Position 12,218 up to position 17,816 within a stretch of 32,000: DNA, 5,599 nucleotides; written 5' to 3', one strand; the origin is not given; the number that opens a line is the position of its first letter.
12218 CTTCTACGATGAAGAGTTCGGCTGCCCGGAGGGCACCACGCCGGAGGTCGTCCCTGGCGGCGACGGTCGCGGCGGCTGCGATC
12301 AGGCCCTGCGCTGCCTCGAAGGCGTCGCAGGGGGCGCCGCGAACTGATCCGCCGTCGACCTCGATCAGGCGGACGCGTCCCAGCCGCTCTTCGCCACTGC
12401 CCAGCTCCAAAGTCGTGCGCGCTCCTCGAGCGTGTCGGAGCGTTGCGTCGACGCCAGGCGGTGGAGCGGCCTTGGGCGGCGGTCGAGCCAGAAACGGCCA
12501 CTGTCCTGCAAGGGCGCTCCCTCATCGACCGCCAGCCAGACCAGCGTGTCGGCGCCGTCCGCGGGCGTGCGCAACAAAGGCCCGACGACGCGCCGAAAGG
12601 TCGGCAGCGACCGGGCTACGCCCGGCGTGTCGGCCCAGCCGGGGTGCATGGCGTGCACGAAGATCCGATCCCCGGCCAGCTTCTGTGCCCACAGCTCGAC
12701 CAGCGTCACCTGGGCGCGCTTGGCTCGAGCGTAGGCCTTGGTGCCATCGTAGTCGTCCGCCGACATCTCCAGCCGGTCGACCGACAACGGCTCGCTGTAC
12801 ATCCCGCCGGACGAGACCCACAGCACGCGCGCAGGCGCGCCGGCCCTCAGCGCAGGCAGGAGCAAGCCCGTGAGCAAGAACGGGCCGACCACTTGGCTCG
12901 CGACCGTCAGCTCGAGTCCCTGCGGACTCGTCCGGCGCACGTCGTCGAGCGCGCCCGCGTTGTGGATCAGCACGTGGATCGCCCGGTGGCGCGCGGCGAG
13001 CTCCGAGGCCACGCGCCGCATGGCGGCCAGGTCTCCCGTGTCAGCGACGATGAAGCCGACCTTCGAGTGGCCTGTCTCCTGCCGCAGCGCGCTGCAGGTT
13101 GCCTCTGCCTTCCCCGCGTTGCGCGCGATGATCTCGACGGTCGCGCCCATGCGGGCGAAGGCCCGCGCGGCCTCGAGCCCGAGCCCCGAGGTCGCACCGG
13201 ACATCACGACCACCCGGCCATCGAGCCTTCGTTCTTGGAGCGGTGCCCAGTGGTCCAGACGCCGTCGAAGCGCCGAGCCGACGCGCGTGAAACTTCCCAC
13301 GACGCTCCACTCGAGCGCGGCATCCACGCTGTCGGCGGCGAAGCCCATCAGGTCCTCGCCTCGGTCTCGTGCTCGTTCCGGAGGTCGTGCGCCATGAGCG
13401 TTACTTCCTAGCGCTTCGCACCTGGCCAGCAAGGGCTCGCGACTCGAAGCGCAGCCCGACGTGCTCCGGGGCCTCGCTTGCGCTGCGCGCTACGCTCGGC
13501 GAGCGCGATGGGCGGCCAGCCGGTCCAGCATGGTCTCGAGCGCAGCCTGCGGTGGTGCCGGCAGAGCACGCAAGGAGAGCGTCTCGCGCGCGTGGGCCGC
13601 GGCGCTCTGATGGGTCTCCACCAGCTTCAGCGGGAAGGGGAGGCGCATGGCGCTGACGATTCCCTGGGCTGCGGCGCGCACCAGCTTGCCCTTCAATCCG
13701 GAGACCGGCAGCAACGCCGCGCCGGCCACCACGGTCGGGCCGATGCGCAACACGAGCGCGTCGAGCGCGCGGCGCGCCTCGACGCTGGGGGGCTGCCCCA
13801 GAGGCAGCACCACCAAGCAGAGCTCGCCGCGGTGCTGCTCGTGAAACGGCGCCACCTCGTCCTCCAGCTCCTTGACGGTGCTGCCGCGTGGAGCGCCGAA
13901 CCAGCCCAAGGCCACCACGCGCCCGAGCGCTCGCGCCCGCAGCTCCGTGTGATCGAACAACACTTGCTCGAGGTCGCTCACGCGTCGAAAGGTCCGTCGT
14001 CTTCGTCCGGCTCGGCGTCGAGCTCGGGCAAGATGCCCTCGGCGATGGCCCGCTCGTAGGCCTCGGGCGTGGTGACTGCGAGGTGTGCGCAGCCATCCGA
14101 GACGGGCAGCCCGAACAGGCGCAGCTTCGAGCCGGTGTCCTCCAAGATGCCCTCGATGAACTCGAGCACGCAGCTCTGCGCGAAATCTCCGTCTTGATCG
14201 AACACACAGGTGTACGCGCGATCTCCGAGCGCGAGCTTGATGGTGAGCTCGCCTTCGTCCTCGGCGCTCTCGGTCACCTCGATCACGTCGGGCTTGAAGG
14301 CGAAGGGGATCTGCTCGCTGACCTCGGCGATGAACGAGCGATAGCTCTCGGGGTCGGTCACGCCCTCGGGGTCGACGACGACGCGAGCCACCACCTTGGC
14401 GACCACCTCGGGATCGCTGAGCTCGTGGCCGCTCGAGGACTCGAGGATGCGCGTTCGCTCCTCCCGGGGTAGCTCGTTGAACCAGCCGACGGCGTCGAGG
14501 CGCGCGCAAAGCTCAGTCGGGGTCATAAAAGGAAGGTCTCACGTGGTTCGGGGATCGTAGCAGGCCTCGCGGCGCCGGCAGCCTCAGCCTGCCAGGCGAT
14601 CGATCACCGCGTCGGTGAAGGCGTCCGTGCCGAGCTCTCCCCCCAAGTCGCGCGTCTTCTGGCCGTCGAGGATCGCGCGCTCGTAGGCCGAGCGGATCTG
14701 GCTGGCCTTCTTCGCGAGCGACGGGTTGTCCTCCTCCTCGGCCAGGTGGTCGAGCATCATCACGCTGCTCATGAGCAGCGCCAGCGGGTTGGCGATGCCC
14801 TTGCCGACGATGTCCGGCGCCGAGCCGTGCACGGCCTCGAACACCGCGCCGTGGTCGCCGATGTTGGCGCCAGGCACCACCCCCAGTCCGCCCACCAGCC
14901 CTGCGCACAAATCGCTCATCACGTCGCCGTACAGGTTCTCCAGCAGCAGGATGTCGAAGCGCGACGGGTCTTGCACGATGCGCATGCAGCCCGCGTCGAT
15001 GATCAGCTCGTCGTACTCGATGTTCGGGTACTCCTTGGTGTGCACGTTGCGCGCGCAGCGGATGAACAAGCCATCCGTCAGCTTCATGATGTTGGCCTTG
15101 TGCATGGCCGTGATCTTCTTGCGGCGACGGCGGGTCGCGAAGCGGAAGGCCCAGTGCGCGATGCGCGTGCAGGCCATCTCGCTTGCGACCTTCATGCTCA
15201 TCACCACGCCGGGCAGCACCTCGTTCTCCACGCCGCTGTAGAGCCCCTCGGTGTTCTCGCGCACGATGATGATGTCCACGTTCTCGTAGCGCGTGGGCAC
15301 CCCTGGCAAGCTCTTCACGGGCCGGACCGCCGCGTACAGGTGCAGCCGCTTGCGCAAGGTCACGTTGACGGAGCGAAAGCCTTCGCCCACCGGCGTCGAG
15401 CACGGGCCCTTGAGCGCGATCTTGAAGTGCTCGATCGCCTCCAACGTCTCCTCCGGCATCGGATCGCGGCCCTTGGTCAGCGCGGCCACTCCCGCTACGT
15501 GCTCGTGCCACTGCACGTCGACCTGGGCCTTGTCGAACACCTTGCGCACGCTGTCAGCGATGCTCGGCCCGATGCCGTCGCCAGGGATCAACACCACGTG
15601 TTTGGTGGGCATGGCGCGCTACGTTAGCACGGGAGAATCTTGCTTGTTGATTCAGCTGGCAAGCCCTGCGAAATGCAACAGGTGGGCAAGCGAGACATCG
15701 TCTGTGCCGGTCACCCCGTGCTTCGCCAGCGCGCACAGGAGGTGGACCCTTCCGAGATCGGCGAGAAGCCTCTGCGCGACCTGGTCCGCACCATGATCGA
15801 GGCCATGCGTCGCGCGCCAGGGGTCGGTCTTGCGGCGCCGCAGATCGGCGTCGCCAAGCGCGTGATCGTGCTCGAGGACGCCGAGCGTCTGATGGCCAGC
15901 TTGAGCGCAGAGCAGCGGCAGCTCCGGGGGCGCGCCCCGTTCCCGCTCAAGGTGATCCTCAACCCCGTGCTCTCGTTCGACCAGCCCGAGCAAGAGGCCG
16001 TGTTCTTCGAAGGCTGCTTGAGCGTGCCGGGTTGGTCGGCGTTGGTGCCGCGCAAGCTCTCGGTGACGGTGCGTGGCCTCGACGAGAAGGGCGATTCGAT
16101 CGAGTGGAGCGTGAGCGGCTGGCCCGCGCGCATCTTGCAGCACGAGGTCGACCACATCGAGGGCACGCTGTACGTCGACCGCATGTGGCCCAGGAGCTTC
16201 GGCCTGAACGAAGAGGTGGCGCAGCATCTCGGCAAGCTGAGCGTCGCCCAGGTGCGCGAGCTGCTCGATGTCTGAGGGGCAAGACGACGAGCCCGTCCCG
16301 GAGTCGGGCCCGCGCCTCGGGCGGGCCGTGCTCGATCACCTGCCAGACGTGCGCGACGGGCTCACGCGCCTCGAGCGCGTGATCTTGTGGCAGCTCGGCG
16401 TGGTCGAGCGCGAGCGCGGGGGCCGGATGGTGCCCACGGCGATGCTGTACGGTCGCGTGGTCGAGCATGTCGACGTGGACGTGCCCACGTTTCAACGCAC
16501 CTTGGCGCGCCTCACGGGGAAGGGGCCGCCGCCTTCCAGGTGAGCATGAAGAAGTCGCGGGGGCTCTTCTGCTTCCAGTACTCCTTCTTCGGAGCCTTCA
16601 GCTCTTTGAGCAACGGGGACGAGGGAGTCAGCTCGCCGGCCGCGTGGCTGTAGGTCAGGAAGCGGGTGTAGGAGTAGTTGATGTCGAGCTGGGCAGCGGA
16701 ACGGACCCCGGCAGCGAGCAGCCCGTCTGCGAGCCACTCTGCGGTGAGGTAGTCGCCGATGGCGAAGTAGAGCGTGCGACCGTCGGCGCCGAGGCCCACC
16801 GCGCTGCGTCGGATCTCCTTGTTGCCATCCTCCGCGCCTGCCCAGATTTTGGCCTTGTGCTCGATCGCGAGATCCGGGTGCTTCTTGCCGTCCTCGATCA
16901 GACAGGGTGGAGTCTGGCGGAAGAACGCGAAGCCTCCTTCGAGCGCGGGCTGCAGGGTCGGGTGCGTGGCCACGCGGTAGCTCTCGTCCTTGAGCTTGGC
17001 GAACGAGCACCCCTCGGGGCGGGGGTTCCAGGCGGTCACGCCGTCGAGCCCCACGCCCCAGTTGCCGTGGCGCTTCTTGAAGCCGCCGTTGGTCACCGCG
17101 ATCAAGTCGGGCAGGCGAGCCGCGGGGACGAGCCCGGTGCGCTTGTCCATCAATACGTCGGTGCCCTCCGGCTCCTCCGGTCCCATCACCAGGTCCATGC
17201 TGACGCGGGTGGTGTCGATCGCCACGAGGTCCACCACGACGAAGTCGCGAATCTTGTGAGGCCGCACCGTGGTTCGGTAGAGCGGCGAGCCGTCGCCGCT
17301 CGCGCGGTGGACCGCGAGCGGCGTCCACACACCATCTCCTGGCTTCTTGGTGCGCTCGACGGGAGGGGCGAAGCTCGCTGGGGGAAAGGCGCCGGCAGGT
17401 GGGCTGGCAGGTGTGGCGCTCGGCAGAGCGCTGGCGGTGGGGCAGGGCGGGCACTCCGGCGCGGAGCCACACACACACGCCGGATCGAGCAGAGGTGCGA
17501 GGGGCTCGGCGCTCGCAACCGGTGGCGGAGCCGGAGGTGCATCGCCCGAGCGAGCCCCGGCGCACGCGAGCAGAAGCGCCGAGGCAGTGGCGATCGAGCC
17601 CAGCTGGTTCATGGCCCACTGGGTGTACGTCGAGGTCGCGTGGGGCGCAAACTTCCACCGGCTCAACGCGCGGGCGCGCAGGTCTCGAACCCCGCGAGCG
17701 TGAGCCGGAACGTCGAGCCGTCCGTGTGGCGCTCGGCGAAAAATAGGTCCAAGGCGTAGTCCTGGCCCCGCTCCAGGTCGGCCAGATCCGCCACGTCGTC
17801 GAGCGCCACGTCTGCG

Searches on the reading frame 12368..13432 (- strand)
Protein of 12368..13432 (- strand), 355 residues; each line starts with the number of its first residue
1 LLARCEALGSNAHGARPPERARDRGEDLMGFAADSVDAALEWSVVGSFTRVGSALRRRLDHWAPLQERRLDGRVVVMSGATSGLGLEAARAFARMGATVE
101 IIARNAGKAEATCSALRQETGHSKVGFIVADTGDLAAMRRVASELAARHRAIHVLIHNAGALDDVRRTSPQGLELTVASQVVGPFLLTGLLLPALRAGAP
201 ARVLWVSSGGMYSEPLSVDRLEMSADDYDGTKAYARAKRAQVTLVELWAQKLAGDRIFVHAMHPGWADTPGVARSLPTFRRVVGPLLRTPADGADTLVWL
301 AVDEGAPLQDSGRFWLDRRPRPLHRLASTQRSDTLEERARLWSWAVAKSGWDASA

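Call 23: search_protein_families(library=pfam, proteins=[window:12368-13432:-], max_evalue=0.001)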
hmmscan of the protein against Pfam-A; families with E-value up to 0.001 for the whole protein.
window:12368-13432:- (355 aa): 4 families
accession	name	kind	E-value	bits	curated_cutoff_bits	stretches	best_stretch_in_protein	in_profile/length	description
PF00106.31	adh_short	-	3.3e-25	89.1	26.6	1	74-273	2-188/195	short chain dehydrogenase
PF13561.12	adh_short_C2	-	1.8e-20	74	27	1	79-303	1-219/236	Enoyl-(Acyl carrier protein) reductase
PF08659.16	KR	-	2.1e-07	31.5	22.6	1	75-165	3-95/180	KR domain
PF01370.27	Epimerase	-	7e-06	26.1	20.9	1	75-251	1-159/240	NAD dependent epimerase/dehydratase family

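Call 66: search_protein_families(library=ncbifam, proteins=[window:12368-13432:-], max_evalue=1e-10)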
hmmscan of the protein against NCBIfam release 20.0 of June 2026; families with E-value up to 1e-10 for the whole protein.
window:12368-13432:- (355 aa): 61 families (the best 25 are shown)
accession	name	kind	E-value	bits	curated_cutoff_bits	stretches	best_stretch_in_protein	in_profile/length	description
NF004846.0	PRK06197.1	subfamily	8.1e-37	127.1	268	1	61-304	5-254/306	oxidoreductase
NF004845.0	PRK06196.1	subfamily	2.4e-34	119.1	414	1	53-354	10-318/320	oxidoreductase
NF004513.0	PRK05854.1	subfamily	3.5e-29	101.8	282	1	68-270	11-214/314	SDR family oxidoreductase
NF009468.0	PRK12826.1-4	equivalog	4.6e-23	82.2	318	1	68-273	3-196/256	SDR family oxidoreductase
NF005559.1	PRK07231.1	subfamily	8.3e-20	71.3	215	1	69-304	1-232/249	glucose 1-dehydrogenase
NF009093.0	PRK12429.1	subfamily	4.7e-19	68.7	258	1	70-277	3-197/259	3-hydroxybutyrate dehydrogenase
NF004847.0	PRK06198.1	subfamily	2.3e-18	66.4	240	1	67-188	2-124/269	oxidoreductase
NF004202.0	PRK05653.2-2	equivalog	3.1e-18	66.3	333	1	70-274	5-197/259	3-oxoacyl-ACP reductase FabG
NF004791.0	PRK06138.1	equivalog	3.6e-18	65.8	312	1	69-276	2-195/252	SDR family oxidoreductase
NF004203.0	PRK05653.2-4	subfamily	5e-18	65.4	313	1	69-269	3-192/260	3-oxoacyl-ACP reductase FabG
NF005075.0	PRK06500.1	equivalog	5.7e-18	65.2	336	1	68-270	2-186/249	SDR family oxidoreductase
TIGR01963.1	PHB_DH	subfamily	3e-17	62.7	307.05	1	73-278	2-194/255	3-hydroxybutyrate dehydrogenase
NF006070.0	PRK08213.1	subfamily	3.8e-17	62.7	279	1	69-269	9-201/259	gluconate 5-dehydrogenase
NF006509.0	PRK08945.1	equivalog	6.9e-17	61.4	269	1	67-304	8-233/248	YciK family oxidoreductase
NF004526.0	PRK05872.1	subfamily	7.3e-17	61.4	276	1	67-216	5-152/297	short-chain dehydrogenase/reductase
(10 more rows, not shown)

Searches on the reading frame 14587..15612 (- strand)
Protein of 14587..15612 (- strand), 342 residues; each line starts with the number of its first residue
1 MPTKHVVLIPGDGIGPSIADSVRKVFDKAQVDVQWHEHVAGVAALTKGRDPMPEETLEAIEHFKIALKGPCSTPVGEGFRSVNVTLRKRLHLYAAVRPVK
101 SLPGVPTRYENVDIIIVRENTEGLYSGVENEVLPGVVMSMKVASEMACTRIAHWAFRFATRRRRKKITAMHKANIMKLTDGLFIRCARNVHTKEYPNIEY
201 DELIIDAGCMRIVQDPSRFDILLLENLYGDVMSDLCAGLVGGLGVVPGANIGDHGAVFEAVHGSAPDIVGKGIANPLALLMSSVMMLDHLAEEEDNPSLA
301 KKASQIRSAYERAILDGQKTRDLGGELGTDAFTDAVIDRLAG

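Call 23: search_protein_families(library=pfam, proteins=[window:14587-15612:-], max_evalue=0.001)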
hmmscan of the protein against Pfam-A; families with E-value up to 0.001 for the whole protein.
window:14587-15612:- (342 aa): 1 family
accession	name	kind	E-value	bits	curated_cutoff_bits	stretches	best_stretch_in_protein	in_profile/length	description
PF00180.25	Iso_dh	-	3.7e-97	326.1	27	1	5-336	1-348/348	Isocitrate/isopropylmalate dehydrogenase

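Call 66: search_protein_families(library=ncbifam, proteins=[window:14587-15612:-], max_evalue=1e-10)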
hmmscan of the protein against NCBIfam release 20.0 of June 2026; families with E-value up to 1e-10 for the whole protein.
window:14587-15612:- (342 aa): 16 families
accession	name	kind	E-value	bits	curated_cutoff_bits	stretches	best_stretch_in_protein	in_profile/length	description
NF006529.0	PRK08997.1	equivalog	1.4e-125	418.7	510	1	2-340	2-335/335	isocitrate dehydrogenase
TIGR00175.1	mito_nad_idh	equivalog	8.7e-117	390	432.4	1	4-340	4-334/334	isocitrate dehydrogenase (NAD(+))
NF006673.0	PRK09222.1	equivalog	2e-108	363.4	509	1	4-340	5-341/482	NADP-dependent isocitrate dehydrogenase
TIGR02088.1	LEU3_arch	subfamily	2.3e-105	352.4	409.8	1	6-336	1-323/324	isopropylmalate/isohomocitrate dehydrogenases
NF040626.1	AksF2_Meth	equivalog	2.2e-96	323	540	1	5-340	3-330/333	homoisocitrate dehydrogenase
TIGR02924.1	ICDH_alpha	equivalog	1.5e-91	307.8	561.35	1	8-340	5-337/473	isocitrate dehydrogenase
NF040619.1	AksF_Meth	equivalog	2.9e-84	283.1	500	1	5-335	3-342/343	homoisocitrate dehydrogenase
NF005036.0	PRK06451.1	equivalog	9.2e-67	225.6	484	2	138-337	188-405/412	NADP-dependent isocitrate dehydrogenase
TIGR00183.1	prok_nadp_idh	equivalog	9.9e-67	225.6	567.3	2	8-130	31-165/417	isocitrate dehydrogenase (NADP(+))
NF040855.1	iso_homocit_dh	equivalog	3.7e-65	220.4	680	1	5-339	3-318/345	isocitrate--homoisocitrate dehydrogenase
TIGR02089.1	TTC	equivalog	8.9e-65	218.9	470.4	1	5-340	5-352/352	tartrate dehydrogenase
NF002898.0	PRK03437.1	equivalog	5.9e-62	209.9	393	1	5-304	6-320/347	3-isopropylmalate dehydrogenase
NF005425.0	PRK07006.1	equivalog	4.2e-61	206.9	490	2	7-130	30-165/416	NADP-dependent isocitrate dehydrogenase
TIGR00169.1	leuB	equivalog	7.6e-61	206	353.2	1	5-339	1-348/349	3-isopropylmalate dehydrogenase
NF006048.0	PRK08194.1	equivalog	6.3e-58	196.5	501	1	4-340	4-349/352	tartrate dehydrogenase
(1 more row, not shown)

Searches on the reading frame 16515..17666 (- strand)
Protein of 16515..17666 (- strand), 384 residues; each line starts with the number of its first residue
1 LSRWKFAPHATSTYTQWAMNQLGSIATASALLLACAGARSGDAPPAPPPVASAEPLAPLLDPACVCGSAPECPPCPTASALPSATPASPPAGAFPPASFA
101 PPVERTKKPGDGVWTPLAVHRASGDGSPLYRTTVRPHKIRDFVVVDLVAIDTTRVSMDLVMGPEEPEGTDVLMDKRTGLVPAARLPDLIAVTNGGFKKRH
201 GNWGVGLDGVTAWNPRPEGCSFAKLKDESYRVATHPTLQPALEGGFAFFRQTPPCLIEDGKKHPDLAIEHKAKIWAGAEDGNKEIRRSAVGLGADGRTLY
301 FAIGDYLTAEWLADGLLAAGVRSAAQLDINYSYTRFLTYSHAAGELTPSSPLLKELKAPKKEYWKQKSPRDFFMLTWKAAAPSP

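Call 23: search_protein_families(library=pfam, proteins=[window:16515-17666:-], max_evalue=0.001)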
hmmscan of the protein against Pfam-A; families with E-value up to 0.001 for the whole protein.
window:16515-17666:- (384 aa): 1 family
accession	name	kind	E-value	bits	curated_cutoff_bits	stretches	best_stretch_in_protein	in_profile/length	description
PF09992.14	NAGPA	-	0.00013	22.7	25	1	189-328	4-137/169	Phosphodiester glycosidase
